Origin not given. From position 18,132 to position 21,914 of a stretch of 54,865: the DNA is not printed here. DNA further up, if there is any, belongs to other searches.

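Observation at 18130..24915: Complete type II-C CRISPR-Cas9 module inserted between lepA and ybaB-recR in an AT-rich, endosymbiont-like genome context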

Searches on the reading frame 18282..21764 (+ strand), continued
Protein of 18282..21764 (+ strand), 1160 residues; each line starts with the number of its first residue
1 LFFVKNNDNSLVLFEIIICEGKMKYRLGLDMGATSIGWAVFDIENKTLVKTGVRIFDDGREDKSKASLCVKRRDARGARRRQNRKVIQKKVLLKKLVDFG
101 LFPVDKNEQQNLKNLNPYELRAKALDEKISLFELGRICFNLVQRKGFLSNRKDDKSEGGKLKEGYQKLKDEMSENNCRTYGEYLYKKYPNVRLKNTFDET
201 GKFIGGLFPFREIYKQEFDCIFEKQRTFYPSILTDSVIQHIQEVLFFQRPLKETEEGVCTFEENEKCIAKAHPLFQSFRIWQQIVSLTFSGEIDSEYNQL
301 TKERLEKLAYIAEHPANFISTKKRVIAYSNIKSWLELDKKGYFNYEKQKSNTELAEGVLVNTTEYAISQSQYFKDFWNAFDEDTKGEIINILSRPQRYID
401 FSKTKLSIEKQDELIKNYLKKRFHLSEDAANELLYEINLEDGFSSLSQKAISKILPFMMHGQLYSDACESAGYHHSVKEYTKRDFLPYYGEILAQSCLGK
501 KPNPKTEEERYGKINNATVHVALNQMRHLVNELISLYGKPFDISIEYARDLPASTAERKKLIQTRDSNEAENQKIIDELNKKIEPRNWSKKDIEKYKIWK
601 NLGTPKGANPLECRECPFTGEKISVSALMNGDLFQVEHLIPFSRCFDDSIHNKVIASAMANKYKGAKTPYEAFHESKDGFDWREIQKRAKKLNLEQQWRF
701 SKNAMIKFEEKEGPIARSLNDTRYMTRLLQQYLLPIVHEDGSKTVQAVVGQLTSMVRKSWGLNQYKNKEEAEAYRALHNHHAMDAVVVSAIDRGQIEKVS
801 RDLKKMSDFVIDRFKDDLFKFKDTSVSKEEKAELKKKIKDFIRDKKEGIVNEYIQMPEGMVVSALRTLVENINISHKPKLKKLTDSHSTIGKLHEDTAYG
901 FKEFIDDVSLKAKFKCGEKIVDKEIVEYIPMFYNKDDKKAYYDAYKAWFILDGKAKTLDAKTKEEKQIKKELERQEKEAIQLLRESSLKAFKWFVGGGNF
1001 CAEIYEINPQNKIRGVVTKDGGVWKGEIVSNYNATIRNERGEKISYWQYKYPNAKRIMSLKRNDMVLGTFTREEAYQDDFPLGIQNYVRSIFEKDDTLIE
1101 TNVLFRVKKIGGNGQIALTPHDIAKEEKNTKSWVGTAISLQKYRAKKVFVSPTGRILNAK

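Call 33: find_encoding_contigs(protein=P0057, flank=8000, max_places=2)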
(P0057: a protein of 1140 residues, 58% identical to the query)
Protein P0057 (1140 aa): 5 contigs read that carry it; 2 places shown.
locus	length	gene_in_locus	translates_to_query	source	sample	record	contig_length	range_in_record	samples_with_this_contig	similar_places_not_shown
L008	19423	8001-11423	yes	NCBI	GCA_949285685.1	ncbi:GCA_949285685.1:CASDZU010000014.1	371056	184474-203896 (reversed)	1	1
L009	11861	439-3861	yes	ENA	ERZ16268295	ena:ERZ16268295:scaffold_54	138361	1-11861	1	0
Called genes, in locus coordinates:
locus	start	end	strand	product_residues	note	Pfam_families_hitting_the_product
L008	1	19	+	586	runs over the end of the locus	PF00664:ABC_membrane, PF02463:SMC_N (weak), PF00005:ABC_tran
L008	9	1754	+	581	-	PF00664:ABC_membrane, PF00005:ABC_tran, PF02463:SMC_N (weak), PF09818:ABC_ATPase (faint)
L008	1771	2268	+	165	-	-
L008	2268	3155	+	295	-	PF01633:Choline_kinase, PF01636:APH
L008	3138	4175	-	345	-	PF01757:Acyl_transf_3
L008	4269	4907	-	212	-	PF13302:Acetyltransf_3 (weak), PF00583:Acetyltransf_1, PF13508:Acetyltransf_7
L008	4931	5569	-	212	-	PF04301:BioG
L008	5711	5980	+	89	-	-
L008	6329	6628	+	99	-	PF01381:HTH_3 (weak)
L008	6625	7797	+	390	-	PF13657:Couple_hipA, PF07804:HipA_C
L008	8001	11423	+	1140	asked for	PF18470:Cas9_a, PF13395:HNH_4, PF18541:RuvC_III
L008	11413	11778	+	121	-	PF01867:Cas_Cas1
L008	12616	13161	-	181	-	PF13302:Acetyltransf_3 (weak)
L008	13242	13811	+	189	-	PF13302:Acetyltransf_3, PF13420:Acetyltransf_4 (weak), PF00583:Acetyltransf_1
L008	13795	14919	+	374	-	PF08665:PglZ (faint), PF01663:Phosphodiest, PF01676:Metalloenzyme (weak)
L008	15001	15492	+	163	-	-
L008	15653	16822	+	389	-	PF09925:DUF2157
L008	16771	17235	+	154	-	PF14345:GDYXXLXY (faint)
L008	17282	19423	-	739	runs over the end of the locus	PF02534:T4SS-DNA_transf, PF10412:TrwB_AAD_bind, PF12696:TraG-D_C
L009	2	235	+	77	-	?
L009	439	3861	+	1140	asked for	PF18470:Cas9_a, PF13395:HNH_4, PF18541:RuvC_III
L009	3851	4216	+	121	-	PF01867:Cas_Cas1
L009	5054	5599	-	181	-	PF13302:Acetyltransf_3 (weak)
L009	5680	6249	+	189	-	PF13302:Acetyltransf_3, PF13420:Acetyltransf_4 (weak), PF00583:Acetyltransf_1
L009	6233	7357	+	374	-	PF08665:PglZ (faint), PF01663:Phosphodiest, PF01676:Metalloenzyme (weak)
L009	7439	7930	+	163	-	-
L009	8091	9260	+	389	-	PF09925:DUF2157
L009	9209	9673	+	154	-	PF14345:GDYXXLXY (faint)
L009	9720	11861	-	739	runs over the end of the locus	PF02534:T4SS-DNA_transf, PF10412:TrwB_AAD_bind, PF12696:TraG-D_C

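Call 60: search_protein_families(library=ncbifam, proteins=[window:18348-21764:+])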
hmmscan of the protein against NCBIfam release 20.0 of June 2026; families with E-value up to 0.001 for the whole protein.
window:18348-21764:+ (1138 aa): 2 families
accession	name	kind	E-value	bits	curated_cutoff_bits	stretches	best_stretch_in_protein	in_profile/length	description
TIGR01865.2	cas_Csn1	equivalog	7.4e-164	547.6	100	1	3-1133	1-1070/1070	type II CRISPR RNA-guided endonuclease Cas9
NF049971.1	CRISPR_Cas9d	exception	1.2e-28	100.3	375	1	362-949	330-867/986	type II CRISPR RNA-guided endonuclease Cas9d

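Call 61: search_protein_families(library=padloc, proteins=[window:18348-21764:+])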
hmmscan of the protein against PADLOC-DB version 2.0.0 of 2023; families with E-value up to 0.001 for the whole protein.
window:18348-21764:+ (1138 aa): 5 families
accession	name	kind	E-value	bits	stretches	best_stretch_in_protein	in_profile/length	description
PDLC01256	Cas9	-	2.6e-94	315.4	1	2-782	1-688/711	"CAS-II-A,CAS-II-B,CAS-II-C; effector__SPE"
PDLC01460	Cas9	-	1.4e-85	286.3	1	2-951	2-762/901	"CAS-II-A,CAS-II-B,CAS-II-C; effector__SPE"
PDLC00973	Cas9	-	5.9e-85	284.4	1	2-782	1-794/830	CRISPR subtype II RNA-guided endonuclease Cas9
PDLC00975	Cas9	-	1e-57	194.2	1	1-953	3-974/1120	Cas9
PDLC01580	Cas9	-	6.6e-15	52.2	2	500-805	741-1013/1329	"CAS-II-A,CAS-II-B,CAS-II-C; effector__SPE"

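Call 74: find_encoding_contigs(protein=P0001, flank=8000, max_places=4)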
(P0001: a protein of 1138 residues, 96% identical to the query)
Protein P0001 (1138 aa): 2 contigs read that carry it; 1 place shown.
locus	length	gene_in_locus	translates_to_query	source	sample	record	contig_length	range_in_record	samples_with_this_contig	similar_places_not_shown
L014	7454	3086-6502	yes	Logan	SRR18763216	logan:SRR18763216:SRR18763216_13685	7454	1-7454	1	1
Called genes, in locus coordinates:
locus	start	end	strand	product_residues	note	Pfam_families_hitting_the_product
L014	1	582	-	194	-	?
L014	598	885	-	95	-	PF00166:Cpn10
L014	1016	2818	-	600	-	PF00009:GTP_EFTU, PF03144:GTP_EFTU_D2, PF14492:EFG_III (weak), PF00679:EFG_C, PF06421:LepA_C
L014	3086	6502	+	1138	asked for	PF18470:Cas9_a, PF13395:HNH_4, PF18541:RuvC_III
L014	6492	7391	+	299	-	PF01867:Cas_Cas1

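Call 75: find_encoding_contigs(protein=P0002, flank=8000, max_places=2)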
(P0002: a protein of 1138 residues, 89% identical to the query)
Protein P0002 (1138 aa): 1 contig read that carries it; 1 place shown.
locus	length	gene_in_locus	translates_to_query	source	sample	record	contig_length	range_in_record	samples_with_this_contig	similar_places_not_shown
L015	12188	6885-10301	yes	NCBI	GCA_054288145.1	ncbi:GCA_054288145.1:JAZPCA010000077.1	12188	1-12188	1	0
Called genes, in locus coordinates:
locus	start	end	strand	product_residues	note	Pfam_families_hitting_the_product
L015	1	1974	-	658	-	?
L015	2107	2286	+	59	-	-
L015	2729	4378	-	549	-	PF00118:Cpn60_TCP1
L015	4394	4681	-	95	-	PF00166:Cpn10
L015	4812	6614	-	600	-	PF00009:GTP_EFTU, PF03144:GTP_EFTU_D2, PF14492:EFG_III (weak), PF00679:EFG_C, PF06421:LepA_C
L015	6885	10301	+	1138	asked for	PF18470:Cas9_a (weak), PF13395:HNH_4, PF18541:RuvC_III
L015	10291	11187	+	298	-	PF01867:Cas_Cas1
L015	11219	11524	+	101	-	PF09827:CRISPR_Cas2, PF20803:PaaX_M (weak)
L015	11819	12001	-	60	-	-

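Call 80: predict_structure(alignment_id=A2)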
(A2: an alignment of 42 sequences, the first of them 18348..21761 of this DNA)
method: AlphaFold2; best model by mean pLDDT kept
length: 1138 residues; sequences in the alignment: 42
mean_pLDDT: 86.1   pTM: 0.72
mean pLDDT of the five models: 86.1, 85.1, 84.1, 83.4, 82.8
residues with pLDDT >= 90: 556; 70-90: 472; 50-70: 90; < 50: 20
segments of 3 or more residues with pLDDT < 50: 527-539, 692-694
pLDDT, mean of each block of 10 residues (from residue 1): 93 93 94 82 64 74 87 93 88 91 95 92 66 65 91 92 80 71 85 93 94 93 84 84 91 95 89 81 94 82 87 88 69 84 91 93 94 87 82 94 93 87 92 92 88 68 93 86 89 87 95 95 68 41 71 83 75 86 63 86 80 85 72 88 85 76 88 87 69 57 87 91 86 90 81 90 94 87 83 86 84 88 87 88 93 83 71 85 93 91 92 94 95 91 92 95 95 86 93 91 92 91 91 93 95 92 94 92 92 93 90 94 94 75
secondary structure, 60 per line:
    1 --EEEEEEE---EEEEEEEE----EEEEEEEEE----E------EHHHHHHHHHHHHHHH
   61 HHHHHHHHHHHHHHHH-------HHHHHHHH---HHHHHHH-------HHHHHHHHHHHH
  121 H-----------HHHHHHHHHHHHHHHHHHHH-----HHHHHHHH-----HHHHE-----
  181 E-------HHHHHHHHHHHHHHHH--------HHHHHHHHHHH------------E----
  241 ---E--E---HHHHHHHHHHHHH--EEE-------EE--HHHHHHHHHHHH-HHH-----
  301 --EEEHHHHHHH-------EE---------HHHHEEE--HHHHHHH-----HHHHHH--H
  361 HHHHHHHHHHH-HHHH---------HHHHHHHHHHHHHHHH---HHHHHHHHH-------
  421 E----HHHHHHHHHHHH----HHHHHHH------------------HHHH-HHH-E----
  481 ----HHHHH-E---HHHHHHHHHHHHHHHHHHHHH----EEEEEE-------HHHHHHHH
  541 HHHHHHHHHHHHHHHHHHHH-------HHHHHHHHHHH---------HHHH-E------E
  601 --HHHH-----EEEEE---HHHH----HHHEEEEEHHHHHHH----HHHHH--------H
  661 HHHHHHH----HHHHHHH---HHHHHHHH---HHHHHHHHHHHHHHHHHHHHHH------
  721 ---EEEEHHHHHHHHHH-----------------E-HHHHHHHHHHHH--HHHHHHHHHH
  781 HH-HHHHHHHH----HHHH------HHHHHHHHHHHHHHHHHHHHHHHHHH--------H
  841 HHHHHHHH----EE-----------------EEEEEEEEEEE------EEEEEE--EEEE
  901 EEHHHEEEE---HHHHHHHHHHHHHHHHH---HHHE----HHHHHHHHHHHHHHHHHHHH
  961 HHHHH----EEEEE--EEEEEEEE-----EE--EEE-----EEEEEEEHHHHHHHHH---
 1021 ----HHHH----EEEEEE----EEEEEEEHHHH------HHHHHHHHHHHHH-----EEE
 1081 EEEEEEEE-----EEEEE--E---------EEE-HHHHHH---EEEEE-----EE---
elements in order (helices of 4 or more, strands of 3 or more residues): E3-9 E13-20 E25-33 H46-76 H84-91 H95-101 H109-121 H133-152 H158-165 H171-174 H189-204 H213-223 H251-263 E266-268 H280-291 E303-305 H306-312 H331-334 E335-337 H340-346 H352-357 H360-371 H373-376 H386-401 H405-413 H426-437 H442-448 H467-470 H485-489 H495-515 E520-525 H533-560 H568-578 H588-591 H603-606 E612-616 H620-623 E631-635 H636-642 H647-651 H660-667 H672-678 H682-689 H693-714 E724-727 H728-737 H757-768 H771-782 H784-791 H796-799 H806-831 H840-848 E872-882 E889-894 E897-902 E906-909 H913-929 H941-965 E970-974 E977-984 E994-996 E1002-1008 H1009-1017 H1025-1028 E1033-1038 E1043-1049 H1050-1053 H1060-1072 E1078-1088 E1094-1098 E1111-1113 H1115-1120 E1124-1128

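Call 82: fold_search(model_id=the predicted structure, library=pdb)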
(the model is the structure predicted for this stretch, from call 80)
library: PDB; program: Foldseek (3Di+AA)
matches with E <= 10: 369; with E <= 0.001: 200
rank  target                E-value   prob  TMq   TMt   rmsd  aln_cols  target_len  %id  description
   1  6je4_A                4.0e-43  1.00  0.50  0.54  19.2      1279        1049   20  Crystal structure of Nme1Cas9-sgRNA-dsDNA dimer mediated by double protein inhibitor AcrIIC3 monomers (released 2019-11-06)
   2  9ar4_A                9.4e-43  1.00  0.55  0.61  11.4      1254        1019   22  CryoEM structure of ThermoCas9 in post-cleavage state bound with the DNA containing NNNNCCA PAM (released 2025-02-26)
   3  6je4_K                2.1e-42  1.00  0.50  0.54  18.9      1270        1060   20  Crystal structure of Nme1Cas9-sgRNA-dsDNA dimer mediated by double protein inhibitor AcrIIC3 monomers (released 2019-11-06)
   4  9ar6_A                2.5e-42  1.00  0.50  0.53  18.9      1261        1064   22  CryoEM structure of ThermoCas9 in pre-cleavage state bound with the DNA containing NNNNCCA PAM (released 2025-02-26)
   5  6je4_O                5.6e-42  1.00  0.50  0.54  19.1      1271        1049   20  Crystal structure of Nme1Cas9-sgRNA-dsDNA dimer mediated by double protein inhibitor AcrIIC3 monomers (released 2019-11-06)
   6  6je4_E                1.5e-41  1.00  0.50  0.53  19.0      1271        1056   20  Crystal structure of Nme1Cas9-sgRNA-dsDNA dimer mediated by double protein inhibitor AcrIIC3 monomers (released 2019-11-06)
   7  6jdv_A                9.6e-41  1.00  0.54  0.59  11.8      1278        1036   19  Crystal structure of Nme1Cas9 in complex with sgRNA and target DNA (ATATGATT PAM) in catalytic state (released 2019-11-06)
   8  6jdq_A                3.0e-40  1.00  0.51  0.54  19.1      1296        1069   19  Crystal structure of Nme1Cas9 in complex with sgRNA (released 2019-11-06)
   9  6je9_C                9.2e-40  1.00  0.52  0.56  19.0      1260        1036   20  Crystal structure of Nme1Cas9-sgRNA dimer mediated by double protein inhibitor AcrIIC3 monomers (released 2019-11-06)
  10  6je9_A                1.3e-39  1.00  0.52  0.56  18.8      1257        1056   20  Crystal structure of Nme1Cas9-sgRNA dimer mediated by double protein inhibitor AcrIIC3 monomers (released 2019-11-06)
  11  6kc8_A                4.8e-39  1.00  0.56  0.60  12.1      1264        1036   20  Crystal structure of WT Nme1Cas9 in complex with sgRNA and target DNA (ATATGATT PAM) in post-cleavage state (released 2019-11-06)
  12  8hnt_A                1.6e-38  1.00  0.43  0.48  20.1      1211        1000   21  Crystal structure of anti-CRISPR protein AcrIIC4 bound to HpaCas9-sgRNA surveillance complex (released 2023-07-19)
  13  8ja0_A                8.1e-38  1.00  0.45  0.50  19.9      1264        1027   20  Cryo-EM structure of the NmeCas9-sgRNA-AcrIIC4 ternary complex (released 2023-08-09)
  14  8jtj_A                7.1e-37  1.00  0.49  0.53  19.4      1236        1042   22  Cryo-EM structure of GeoCas9-sgRNA-dsDNA ternary complex (released 2024-06-05)
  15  8jtr_A                2.3e-36  1.00  0.51  0.54  19.3      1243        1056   22  Cryo-EM structure of GeoCas9-sgRNA binary complex (released 2024-06-05)
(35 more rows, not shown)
